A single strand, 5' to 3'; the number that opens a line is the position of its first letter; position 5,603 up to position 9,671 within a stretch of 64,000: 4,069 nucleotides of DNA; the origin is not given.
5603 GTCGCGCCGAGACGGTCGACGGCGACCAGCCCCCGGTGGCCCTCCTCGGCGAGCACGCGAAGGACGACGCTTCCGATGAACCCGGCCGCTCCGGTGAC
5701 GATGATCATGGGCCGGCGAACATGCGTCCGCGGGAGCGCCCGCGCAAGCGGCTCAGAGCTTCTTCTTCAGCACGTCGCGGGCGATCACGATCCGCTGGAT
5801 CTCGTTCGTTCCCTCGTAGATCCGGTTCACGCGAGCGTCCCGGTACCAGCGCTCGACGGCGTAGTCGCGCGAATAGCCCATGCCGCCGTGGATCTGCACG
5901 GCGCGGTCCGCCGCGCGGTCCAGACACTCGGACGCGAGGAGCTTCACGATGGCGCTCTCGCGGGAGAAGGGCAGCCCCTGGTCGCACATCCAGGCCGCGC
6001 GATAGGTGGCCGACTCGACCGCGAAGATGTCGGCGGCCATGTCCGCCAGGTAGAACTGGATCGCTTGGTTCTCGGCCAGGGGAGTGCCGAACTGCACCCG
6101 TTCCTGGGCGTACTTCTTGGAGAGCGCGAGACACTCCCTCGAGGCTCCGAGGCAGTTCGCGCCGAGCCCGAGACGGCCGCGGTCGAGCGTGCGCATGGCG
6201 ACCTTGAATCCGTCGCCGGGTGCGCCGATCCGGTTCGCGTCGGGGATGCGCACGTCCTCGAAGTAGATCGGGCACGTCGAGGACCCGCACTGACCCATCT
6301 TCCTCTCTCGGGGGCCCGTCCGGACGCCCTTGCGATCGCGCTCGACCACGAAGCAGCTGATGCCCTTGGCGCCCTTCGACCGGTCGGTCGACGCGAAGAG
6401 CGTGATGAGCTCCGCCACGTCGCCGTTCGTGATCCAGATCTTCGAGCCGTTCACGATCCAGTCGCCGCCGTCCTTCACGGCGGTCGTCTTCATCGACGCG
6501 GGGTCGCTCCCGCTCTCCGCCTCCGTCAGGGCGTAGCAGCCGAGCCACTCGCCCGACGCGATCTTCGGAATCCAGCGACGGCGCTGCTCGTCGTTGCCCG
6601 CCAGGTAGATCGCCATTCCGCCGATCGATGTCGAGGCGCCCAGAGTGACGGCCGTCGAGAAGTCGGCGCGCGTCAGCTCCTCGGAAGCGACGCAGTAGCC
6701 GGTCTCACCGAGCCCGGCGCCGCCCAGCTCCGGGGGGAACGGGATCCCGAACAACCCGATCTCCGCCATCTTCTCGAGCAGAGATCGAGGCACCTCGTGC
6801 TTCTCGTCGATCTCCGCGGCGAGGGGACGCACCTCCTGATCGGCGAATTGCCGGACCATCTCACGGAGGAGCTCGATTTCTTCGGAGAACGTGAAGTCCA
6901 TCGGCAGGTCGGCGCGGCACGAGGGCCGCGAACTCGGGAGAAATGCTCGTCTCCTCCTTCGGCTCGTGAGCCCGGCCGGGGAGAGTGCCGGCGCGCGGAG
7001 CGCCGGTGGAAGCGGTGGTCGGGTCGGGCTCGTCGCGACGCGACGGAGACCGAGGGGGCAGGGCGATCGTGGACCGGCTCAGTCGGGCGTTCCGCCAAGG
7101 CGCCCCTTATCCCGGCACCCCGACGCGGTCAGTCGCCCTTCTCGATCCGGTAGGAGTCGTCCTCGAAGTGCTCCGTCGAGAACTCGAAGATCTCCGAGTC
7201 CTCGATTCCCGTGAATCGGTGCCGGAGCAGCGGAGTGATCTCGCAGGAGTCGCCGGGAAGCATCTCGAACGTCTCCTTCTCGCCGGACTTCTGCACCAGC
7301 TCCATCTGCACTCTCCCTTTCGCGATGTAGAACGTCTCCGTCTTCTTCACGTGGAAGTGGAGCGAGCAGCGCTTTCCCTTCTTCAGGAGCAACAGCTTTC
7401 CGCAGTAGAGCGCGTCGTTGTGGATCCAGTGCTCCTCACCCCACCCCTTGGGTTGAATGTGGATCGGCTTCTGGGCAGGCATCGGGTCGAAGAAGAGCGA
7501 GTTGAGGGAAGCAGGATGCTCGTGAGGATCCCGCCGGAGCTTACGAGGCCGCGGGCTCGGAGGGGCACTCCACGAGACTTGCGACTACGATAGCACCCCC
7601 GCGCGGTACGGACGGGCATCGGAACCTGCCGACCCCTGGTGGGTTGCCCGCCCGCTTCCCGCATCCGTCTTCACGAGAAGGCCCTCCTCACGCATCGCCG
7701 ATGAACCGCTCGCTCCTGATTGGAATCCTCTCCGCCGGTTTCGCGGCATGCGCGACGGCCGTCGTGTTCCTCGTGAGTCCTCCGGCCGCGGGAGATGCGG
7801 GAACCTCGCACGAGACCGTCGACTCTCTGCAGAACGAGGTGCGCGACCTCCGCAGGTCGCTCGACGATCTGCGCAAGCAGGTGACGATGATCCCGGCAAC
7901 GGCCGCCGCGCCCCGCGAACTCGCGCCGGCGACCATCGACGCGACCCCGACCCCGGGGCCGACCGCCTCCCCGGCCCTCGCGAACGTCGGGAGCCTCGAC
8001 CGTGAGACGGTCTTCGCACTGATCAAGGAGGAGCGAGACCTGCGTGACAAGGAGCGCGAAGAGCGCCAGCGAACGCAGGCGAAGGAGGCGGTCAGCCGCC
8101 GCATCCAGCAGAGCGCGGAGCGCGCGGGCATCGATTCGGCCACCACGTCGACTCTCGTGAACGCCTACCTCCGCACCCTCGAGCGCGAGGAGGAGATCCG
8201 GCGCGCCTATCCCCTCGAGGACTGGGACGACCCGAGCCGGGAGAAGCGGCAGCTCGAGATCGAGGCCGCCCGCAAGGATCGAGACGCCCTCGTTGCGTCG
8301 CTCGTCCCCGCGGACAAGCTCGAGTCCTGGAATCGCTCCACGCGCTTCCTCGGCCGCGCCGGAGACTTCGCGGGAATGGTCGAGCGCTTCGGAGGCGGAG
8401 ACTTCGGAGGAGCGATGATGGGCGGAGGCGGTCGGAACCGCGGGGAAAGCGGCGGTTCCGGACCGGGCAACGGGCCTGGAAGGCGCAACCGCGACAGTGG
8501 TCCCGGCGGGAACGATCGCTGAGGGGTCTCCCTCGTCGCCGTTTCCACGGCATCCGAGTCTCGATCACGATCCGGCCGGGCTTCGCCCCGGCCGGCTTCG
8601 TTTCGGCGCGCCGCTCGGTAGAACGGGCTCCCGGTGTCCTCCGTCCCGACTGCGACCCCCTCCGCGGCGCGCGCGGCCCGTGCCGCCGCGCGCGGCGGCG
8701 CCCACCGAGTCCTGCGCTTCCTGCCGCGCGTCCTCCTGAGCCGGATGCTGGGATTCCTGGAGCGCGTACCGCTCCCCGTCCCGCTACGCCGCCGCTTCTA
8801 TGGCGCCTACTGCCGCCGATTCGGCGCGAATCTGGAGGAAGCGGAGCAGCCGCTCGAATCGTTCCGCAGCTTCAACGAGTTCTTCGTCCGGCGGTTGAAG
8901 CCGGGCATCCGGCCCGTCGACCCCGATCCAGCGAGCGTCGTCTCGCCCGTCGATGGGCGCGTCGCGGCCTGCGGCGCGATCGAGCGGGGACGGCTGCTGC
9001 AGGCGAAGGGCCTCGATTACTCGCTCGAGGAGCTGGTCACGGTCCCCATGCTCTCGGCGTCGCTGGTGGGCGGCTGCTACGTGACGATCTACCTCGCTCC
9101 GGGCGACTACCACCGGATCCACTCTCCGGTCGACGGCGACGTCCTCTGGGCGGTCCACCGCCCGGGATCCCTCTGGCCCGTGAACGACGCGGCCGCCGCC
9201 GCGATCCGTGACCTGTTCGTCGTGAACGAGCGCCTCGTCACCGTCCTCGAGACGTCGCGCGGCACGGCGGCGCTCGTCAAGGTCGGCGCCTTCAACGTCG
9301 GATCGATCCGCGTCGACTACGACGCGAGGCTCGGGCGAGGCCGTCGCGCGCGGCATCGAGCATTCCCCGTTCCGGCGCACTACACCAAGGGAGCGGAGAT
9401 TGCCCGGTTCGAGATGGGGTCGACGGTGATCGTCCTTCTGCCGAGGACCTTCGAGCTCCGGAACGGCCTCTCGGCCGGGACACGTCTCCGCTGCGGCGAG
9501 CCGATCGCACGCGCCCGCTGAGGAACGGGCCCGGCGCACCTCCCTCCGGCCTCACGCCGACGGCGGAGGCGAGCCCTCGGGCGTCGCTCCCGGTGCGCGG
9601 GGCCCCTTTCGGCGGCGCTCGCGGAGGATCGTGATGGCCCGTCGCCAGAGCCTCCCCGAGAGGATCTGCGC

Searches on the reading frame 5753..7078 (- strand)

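Call 55: search_protein_families(library=pfam, proteins=[window:5753-7078:-], max_evalue=0.00001)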
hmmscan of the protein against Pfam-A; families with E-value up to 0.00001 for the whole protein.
window:5753-7078:- (441 aa): 4 families
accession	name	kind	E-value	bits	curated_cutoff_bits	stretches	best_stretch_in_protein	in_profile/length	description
PF00441.29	Acyl-CoA_dh_1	-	3.8e-53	180.1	22.4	1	288-436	1-149/150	Acyl-CoA dehydrogenase, C-terminal domain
PF02771.21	Acyl-CoA_dh_N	-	9e-38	129.6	22.9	1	65-177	1-113/113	Acyl-CoA dehydrogenase, N-terminal domain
PF02770.24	Acyl-CoA_dh_M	-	1.2e-27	96.3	33.3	1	181-276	1-97/97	Acyl-CoA dehydrogenase, middle domain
PF08028.16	Acyl-CoA_dh_2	-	5e-19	69.4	22.7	1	304-425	2-133/134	Acyl-CoA dehydrogenase, C-terminal domain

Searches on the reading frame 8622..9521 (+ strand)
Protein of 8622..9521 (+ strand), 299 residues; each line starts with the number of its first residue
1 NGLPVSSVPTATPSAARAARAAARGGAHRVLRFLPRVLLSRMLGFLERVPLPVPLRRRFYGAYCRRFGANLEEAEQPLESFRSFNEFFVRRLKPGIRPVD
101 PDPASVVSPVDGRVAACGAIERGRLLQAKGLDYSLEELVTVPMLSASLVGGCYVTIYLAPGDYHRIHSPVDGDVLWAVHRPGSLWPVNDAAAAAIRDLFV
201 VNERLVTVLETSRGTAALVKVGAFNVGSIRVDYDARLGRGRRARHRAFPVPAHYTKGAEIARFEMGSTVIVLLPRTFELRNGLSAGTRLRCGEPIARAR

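Call 55: search_protein_families(library=pfam, proteins=[window:8622-9521:+], max_evalue=0.00001)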
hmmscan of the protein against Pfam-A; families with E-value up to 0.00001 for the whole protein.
window:8622-9521:+ (299 aa): 1 family
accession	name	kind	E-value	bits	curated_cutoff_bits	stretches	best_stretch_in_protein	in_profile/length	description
PF02666.20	PS_Dcarbxylase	-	3.2e-59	200.4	22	1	84-296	1-197/198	Phosphatidylserine decarboxylase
